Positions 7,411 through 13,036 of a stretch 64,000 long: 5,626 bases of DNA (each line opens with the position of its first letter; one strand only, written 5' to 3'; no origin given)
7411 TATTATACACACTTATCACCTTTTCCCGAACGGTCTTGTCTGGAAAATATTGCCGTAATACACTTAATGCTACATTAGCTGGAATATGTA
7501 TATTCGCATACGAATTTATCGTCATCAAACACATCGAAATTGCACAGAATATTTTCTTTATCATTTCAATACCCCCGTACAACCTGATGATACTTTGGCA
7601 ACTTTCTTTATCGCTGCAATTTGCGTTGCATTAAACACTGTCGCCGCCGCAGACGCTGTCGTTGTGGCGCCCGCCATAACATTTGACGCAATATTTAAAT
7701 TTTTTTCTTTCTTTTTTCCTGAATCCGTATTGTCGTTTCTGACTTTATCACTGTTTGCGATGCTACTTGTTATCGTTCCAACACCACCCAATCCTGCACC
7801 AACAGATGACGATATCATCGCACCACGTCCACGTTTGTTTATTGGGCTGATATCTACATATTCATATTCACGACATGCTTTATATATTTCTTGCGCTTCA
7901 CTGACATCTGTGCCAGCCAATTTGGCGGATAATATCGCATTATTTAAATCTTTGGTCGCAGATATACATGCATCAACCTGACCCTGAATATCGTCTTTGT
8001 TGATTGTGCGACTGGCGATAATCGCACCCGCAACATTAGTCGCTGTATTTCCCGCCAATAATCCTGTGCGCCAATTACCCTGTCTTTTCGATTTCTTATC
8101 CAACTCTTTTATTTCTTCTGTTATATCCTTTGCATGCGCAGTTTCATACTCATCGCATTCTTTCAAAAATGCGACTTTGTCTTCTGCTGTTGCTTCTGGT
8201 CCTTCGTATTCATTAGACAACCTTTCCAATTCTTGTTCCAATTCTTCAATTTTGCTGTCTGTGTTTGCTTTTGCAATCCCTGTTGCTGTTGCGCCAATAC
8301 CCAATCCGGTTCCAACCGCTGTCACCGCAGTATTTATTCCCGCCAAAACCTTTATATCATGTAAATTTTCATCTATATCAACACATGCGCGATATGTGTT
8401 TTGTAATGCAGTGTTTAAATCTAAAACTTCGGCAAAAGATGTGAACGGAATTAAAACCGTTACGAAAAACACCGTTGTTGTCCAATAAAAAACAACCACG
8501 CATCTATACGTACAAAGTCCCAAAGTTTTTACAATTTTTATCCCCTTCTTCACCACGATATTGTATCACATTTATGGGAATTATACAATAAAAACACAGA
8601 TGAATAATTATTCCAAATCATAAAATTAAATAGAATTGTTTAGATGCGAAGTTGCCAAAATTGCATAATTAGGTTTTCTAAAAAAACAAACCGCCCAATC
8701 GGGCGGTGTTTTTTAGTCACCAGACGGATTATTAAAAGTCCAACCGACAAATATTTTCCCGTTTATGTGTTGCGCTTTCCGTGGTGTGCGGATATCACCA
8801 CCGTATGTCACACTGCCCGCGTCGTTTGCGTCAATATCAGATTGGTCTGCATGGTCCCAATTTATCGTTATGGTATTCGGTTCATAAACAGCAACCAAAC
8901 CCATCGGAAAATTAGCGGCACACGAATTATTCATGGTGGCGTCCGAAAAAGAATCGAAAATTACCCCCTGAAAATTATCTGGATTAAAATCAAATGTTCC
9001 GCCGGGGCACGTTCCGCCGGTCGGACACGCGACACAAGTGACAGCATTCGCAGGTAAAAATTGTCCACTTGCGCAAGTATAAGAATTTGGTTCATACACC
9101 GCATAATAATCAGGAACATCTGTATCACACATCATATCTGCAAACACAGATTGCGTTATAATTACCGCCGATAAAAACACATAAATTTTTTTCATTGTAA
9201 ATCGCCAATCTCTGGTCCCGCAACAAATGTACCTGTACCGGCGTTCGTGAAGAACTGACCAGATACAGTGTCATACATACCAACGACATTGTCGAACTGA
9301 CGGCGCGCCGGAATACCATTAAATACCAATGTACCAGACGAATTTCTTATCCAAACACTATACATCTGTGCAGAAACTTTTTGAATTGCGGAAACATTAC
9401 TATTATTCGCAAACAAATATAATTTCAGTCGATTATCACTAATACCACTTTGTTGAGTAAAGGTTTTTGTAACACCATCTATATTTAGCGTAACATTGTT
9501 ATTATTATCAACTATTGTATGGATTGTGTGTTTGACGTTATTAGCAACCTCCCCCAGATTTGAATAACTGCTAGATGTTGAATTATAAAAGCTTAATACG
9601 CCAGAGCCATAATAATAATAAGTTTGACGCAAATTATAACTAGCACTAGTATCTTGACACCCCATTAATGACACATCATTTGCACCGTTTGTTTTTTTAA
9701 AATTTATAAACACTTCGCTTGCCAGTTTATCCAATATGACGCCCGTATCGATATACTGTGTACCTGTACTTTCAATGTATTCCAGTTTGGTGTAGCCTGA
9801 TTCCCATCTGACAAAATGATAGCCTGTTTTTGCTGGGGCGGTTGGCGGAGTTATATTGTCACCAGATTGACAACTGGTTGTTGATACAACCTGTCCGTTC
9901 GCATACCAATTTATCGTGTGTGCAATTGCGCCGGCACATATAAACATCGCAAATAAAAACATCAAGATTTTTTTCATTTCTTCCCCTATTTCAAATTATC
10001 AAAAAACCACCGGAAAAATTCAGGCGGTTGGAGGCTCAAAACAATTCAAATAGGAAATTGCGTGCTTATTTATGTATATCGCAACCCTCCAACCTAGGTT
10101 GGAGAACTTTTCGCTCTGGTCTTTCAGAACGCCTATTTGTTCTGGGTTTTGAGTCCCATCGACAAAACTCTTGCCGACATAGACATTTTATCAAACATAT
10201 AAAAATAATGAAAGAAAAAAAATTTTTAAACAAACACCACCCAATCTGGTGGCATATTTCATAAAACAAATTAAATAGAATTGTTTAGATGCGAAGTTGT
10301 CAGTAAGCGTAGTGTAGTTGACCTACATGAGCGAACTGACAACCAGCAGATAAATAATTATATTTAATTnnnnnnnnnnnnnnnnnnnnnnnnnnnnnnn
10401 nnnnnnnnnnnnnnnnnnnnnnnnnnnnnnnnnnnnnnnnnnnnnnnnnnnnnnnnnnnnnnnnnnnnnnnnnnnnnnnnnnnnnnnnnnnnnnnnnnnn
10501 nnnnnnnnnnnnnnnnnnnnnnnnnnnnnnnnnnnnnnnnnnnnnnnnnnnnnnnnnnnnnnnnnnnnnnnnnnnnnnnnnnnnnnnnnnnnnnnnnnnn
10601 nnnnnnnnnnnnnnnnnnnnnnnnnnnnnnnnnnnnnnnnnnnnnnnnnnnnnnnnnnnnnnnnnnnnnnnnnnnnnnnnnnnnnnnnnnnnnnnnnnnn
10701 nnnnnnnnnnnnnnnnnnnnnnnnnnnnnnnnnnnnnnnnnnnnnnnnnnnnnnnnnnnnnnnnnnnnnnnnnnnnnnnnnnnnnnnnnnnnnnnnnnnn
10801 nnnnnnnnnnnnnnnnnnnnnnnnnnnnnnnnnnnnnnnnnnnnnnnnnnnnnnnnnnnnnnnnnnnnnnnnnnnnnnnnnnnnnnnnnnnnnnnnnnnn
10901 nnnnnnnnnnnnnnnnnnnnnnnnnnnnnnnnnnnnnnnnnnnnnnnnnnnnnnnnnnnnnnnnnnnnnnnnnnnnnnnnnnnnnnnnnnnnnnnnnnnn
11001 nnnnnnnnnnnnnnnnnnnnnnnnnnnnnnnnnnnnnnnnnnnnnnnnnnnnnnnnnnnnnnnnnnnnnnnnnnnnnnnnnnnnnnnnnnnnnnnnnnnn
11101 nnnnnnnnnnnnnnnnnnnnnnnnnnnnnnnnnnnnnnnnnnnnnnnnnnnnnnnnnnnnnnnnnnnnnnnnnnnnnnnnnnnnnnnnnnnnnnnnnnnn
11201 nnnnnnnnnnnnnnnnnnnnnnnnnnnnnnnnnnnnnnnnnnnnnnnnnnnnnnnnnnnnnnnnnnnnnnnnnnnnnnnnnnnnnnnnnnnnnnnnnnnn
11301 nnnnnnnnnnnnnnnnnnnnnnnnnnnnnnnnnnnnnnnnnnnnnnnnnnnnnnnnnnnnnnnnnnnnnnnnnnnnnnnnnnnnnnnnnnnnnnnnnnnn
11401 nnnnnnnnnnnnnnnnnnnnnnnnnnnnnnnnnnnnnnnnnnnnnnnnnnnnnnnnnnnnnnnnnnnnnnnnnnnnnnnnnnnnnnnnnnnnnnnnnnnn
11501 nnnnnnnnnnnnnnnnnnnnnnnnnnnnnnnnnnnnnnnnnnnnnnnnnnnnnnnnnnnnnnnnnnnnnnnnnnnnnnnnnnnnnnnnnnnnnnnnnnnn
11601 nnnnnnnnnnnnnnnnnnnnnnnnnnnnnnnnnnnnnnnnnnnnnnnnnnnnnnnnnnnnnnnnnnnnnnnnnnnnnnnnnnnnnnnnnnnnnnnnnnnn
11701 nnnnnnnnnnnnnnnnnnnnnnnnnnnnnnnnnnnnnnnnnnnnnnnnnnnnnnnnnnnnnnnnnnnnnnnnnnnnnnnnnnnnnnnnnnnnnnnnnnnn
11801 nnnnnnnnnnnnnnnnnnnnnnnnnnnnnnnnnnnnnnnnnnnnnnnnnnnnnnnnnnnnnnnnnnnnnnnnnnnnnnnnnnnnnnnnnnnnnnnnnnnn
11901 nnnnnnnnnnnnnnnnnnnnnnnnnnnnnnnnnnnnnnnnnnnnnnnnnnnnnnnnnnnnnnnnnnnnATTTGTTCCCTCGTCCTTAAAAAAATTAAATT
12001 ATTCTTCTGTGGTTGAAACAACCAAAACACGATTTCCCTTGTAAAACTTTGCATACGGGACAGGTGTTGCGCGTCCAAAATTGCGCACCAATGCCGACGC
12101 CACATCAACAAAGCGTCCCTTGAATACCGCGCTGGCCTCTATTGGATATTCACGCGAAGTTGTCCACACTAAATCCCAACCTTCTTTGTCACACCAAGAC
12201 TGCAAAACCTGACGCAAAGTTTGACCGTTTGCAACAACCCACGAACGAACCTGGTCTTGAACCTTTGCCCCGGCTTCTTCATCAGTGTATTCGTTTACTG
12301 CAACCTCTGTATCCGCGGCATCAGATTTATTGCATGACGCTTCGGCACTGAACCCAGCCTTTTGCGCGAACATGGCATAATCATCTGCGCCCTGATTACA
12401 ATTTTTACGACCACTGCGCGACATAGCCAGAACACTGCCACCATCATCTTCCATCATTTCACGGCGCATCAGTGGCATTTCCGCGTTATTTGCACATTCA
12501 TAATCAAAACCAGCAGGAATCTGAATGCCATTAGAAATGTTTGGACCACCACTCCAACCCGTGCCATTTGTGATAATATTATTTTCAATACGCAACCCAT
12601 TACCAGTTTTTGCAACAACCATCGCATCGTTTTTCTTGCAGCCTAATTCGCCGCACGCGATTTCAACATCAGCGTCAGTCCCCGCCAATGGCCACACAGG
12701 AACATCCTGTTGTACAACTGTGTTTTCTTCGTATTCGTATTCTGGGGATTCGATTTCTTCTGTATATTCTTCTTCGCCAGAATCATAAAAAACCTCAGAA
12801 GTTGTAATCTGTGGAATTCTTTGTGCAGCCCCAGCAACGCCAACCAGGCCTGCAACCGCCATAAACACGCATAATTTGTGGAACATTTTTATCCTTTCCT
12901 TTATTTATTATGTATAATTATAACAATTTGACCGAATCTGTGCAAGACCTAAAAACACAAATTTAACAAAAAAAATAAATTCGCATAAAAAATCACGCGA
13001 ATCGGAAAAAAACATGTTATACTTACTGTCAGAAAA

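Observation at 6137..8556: Recurrent 'A-family protein plus secreted enzyme/toxin' module; here the cargo is a Sec-exported Tlde1-like L,D-transpeptidase-fold toxin with no T6SS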

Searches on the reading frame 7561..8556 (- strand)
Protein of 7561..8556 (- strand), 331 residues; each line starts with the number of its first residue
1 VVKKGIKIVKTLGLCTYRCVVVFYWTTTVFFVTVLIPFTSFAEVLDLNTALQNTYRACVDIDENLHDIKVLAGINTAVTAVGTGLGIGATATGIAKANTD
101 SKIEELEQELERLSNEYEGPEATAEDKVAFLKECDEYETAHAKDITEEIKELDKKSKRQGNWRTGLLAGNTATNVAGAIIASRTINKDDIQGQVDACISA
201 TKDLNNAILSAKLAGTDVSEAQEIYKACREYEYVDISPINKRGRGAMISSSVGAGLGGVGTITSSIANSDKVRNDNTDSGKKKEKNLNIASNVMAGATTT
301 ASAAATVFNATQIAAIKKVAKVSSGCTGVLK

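Call 3: search_protein_families(library=pfam, proteins=[window:7561-8556:-], max_evalue=1)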
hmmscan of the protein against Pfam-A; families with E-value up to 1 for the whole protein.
window:7561-8556:- (331 aa): 0 families

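Call 4: search_protein_families(library=ncbifam, proteins=[window:7561-8556:-], max_evalue=1)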
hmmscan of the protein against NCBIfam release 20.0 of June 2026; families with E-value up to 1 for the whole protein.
window:7561-8556:- (331 aa): 1 family
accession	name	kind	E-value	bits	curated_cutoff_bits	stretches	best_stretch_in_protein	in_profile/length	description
NF050030.1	thlkprotThyD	equivalog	0.013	14.7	400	1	127-213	27-113/305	thylakoid membrane protein ThyD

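Call 32: predict_structure(alignment_id=A4)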
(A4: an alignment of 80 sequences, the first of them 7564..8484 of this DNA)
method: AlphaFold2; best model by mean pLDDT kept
length: 307 residues; sequences in the alignment: 80
mean_pLDDT: 68.6   pTM: 0.55
mean pLDDT of the five models: 68.6, 63.3, 59.7, 59.6, 54.9
residues with pLDDT >= 90: 63; 70-90: 56; 50-70: 158; < 50: 30
segments of 3 or more residues with pLDDT < 50: 92-98, 109-111
pLDDT, mean of each block of 10 residues (from residue 1): 55 61 94 90 75 59 54 58 54 47 48 49 59 60 56 60 75 95 95 96 94 75 60 51 63 74 67 61 69 87 91
secondary structure, 60 per line:
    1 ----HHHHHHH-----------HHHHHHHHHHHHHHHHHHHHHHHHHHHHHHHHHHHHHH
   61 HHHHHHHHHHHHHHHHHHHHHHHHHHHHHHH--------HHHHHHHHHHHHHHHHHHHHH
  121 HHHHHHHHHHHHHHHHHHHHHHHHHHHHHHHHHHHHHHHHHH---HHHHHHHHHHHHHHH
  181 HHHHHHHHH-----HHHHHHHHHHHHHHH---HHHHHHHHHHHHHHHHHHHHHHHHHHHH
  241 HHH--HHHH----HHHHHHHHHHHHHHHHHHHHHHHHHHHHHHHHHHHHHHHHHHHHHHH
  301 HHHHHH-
elements in order: H5-11 H23-91 H100-162 H166-189 H195-209 H213-243 H246-249 H254-306
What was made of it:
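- The model is all-helical (call 32). The A model is confident only in the Cys-bearing base (pLDDT 68.6, pTM 0.55, call 32).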

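Call 35: fold_search(model_id=the predicted structure, library=pdb)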
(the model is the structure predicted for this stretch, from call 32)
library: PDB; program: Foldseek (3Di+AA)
matches with E <= 10: 283; with E <= 0.001: 0
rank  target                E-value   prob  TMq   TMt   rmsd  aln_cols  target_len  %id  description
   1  8r5s_A                5.4e-02  0.91  0.25  0.30  29.0       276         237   10  t113 - De-novo designed soluble homotetramer (released 2024-11-27)
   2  8r5s_G                1.1e-01  0.63  0.20  0.25  31.0       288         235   12  t113 - De-novo designed soluble homotetramer (released 2024-11-27)
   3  8r5s_D                1.1e-01  0.94  0.29  0.37  23.0       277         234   11  t113 - De-novo designed soluble homotetramer (released 2024-11-27)
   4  8r5s_E                1.5e-01  0.54  0.20  0.25  23.6       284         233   13  t113 - De-novo designed soluble homotetramer (released 2024-11-27)
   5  6h2f_G                1.7e-01  0.47  0.25  0.24  37.8       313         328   15  Structure of the pre-pore AhlB of the tripartite alpha-pore forming toxin, AHL, from Aeromonas hydrophila. (released 2019-07-10)
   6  6grj_A                1.9e-01  0.28  0.20  0.19  39.5       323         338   13  Structure of the AhlB pore of the tripartite alpha-pore forming toxin, AHL, from Aeromonas hydrophila. (released 2019-07-03)
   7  6h2f_A                2.5e-01  0.38  0.24  0.23  37.1       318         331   13  Structure of the pre-pore AhlB of the tripartite alpha-pore forming toxin, AHL, from Aeromonas hydrophila. (released 2019-07-10)
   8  8d9p                  2.9e-01  0.38  0.15  0.23  33.5       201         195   11  De Novo Photosynthetic Reaction Center Protein Equipped with Heme B and Mn(II) cations (released 2022-09-28)
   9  6h2f_C                3.3e-01  0.30  0.24  0.22  39.4       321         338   14  Structure of the pre-pore AhlB of the tripartite alpha-pore forming toxin, AHL, from Aeromonas hydrophila. (released 2019-07-10)
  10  6grj_H                3.7e-01  0.21  0.21  0.20  39.5       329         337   14  Structure of the AhlB pore of the tripartite alpha-pore forming toxin, AHL, from Aeromonas hydrophila. (released 2019-07-03)
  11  6grj_E                4.0e-01  0.21  0.21  0.20  37.8       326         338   12  Structure of the AhlB pore of the tripartite alpha-pore forming toxin, AHL, from Aeromonas hydrophila. (released 2019-07-03)
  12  6h2f_F                4.2e-01  0.47  0.29  0.28  34.0       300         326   13  Structure of the pre-pore AhlB of the tripartite alpha-pore forming toxin, AHL, from Aeromonas hydrophila. (released 2019-07-10)
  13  6h2f_E                4.2e-01  0.14  0.18  0.17  38.2       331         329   11  Structure of the pre-pore AhlB of the tripartite alpha-pore forming toxin, AHL, from Aeromonas hydrophila. (released 2019-07-10)
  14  9cpc_3T               4.4e-01  0.18  0.18  0.15  50.1       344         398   11  Atomic model of porcine brain ventricles cilia doublet microtubule (48-nm periodicity) (released 2024-10-23)
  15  7n6g_3R               5.3e-01  0.21  0.20  0.17  49.8       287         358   12  C1 of central pair (released 2022-05-18)
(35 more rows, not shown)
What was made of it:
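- On ClyA-family alpha-pore-forming toxins: Foldseek gives E 0.17-1 and TM 0.2-0.3 (call 35).
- Tried and rejected: The alpha-pore-forming toxin matches are too weak to use (calls 32, 35).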

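Call 40: search_protein_families(library=pfam, alignment_id=A4, max_evalue=1)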
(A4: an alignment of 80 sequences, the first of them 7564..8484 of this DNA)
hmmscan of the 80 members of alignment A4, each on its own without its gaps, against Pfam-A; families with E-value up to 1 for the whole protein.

A. member 1, window:7564-8484:- (307 aa): 1 family
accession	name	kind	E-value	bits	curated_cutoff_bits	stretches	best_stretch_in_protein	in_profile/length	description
PF19962.4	EAD9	-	0.85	9.9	25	1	75-94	4-23/62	Effector-associated domain 9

B. families by the number of members that match (of 80 scanned): 157 families (the first 25 are shown)
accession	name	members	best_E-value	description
PF14748.11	P5CR_dimer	28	8.3e-06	Pyrroline-5-carboxylate reductase dimerisation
PF22116.1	DUF6944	11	0.0063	Family of unknown function (DUF6944)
PF22107.2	Pch2_N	9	0.014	Pch2 N-terminal domain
PF01496.24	V_ATPase_I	8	0.033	V-type ATPase 116kDa subunit family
PF11083.13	Relaxase_C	6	0.00069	C-terminal helical hairpin domain from relaxase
PF13273.12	DUF4064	6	0.047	Protein of unknown function (DUF4064)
PF07544.18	Med9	5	0.18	RNA polymerase II transcription mediator complex subunit 9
PF10234.14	Cluap1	4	0.0023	Clusterin-associated protein-1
PF16515.11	HIP1_clath_bdg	4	0.0023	Clathrin-binding domain of Huntingtin-interacting protein 1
PF24564.1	DUF7605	4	0.0045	Domain of unknown function (DUF7605)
PF06305.16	LapA_dom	4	0.0074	Lipopolysaccharide assembly protein A domain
PF05615.18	THOC7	4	0.017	Tho complex subunit 7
PF24610.1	DUF7623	4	0.033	Domain of unknown function (DUF7623)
PF12889.12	DUF3829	4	0.086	Protein of unknown function (DUF3829)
PF14931.11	IFT20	4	0.18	Intraflagellar transport complex B, subunit 20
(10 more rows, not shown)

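Call 59: search_protein_representatives(alignment_id=A4)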
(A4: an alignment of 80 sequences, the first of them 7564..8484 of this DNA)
Query: 80 sequences, 318 profile positions. Proteins with E-value up to 0.001 (for the whole library): 457; up to 1e-10: 398; up to 1e-30: 222. The best 150 are listed.
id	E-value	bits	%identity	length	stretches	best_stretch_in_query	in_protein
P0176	1.6e-121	421.6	-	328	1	4-318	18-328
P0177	3.2e-115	400.9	-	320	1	5-318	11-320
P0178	2.7e-105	368.3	-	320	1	1-318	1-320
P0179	5.9e-105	367.2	-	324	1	4-318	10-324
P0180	1.9e-104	365.5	-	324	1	3-318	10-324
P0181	5.9e-104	363.9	-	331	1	10-318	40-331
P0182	8.6e-101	353.5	-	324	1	3-315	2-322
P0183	1.7e-99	349.3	-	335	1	5-317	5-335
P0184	1.8e-99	349.1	-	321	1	2-318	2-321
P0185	2.1e-99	349.0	-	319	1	6-317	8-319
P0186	1.9e-98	345.8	-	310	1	4-317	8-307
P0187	6.1e-98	344.1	-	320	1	2-318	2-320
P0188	3.2e-95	335.2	-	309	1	4-318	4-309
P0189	7.3e-95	334.0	-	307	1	4-318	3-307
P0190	8.3e-95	333.8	-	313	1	7-318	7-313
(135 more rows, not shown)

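Call 91: search_protein_families(library=padloc, proteins=[window:7561-8556:-], max_evalue=0.01)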
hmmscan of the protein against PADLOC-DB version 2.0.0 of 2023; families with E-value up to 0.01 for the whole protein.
window:7561-8556:- (331 aa): 0 families

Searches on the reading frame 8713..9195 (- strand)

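Call 43: search_protein_families(library=pfam, proteins=[window:8713-9195:-], max_evalue=0.01)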
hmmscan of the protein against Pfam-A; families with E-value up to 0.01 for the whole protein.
window:8713-9195:- (160 aa): 1 family
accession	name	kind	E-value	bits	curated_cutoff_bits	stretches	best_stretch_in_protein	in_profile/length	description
PF24634.1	DUF7631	-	0.0026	18.6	27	1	53-66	5-18/50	Domain of unknown function (DUF7631)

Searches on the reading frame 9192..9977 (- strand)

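Call 43: search_protein_families(library=pfam, proteins=[window:9192-9977:-], max_evalue=0.01)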
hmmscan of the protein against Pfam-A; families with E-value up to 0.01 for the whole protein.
window:9192-9977:- (261 aa): 4 families
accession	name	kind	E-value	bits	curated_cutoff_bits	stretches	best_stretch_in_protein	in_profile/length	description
PF09479.16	Flg_new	-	1e-05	26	27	1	20-60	1-40/65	Listeria-Bacteroides repeat domain (List_Bact_rpt)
PF18998.6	Flg_new_2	-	4.7e-05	23.7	23.6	1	22-65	5-47/73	Divergent InlB B-repeat domain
PF05709.17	Sipho_tail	-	0.00097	19.8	24.2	1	156-233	22-99/118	Phage tail protein RIFT-related domain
PF05478.16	Prominin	-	0.0031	16.1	34.3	1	63-221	596-748/799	Prominin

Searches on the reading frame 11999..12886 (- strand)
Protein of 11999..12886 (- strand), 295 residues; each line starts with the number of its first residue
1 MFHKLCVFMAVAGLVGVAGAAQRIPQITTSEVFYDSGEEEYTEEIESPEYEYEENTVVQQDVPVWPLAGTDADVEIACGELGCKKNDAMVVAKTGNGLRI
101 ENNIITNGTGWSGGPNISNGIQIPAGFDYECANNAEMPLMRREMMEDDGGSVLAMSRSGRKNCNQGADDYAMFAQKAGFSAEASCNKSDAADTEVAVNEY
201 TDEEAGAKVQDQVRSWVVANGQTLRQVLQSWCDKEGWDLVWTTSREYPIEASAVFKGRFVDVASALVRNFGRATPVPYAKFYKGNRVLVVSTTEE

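Call 43: search_protein_families(library=pfam, proteins=[window:11999-12886:-], max_evalue=0.01)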
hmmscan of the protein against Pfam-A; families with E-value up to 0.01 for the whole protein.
window:11999-12886:- (295 aa): 1 family
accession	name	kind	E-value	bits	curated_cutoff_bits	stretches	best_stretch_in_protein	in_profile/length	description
PF10671.14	TcpQ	-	7.7e-18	64.8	27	1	214-291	1-78/80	Toxin co-regulated pilus biosynthesis protein Q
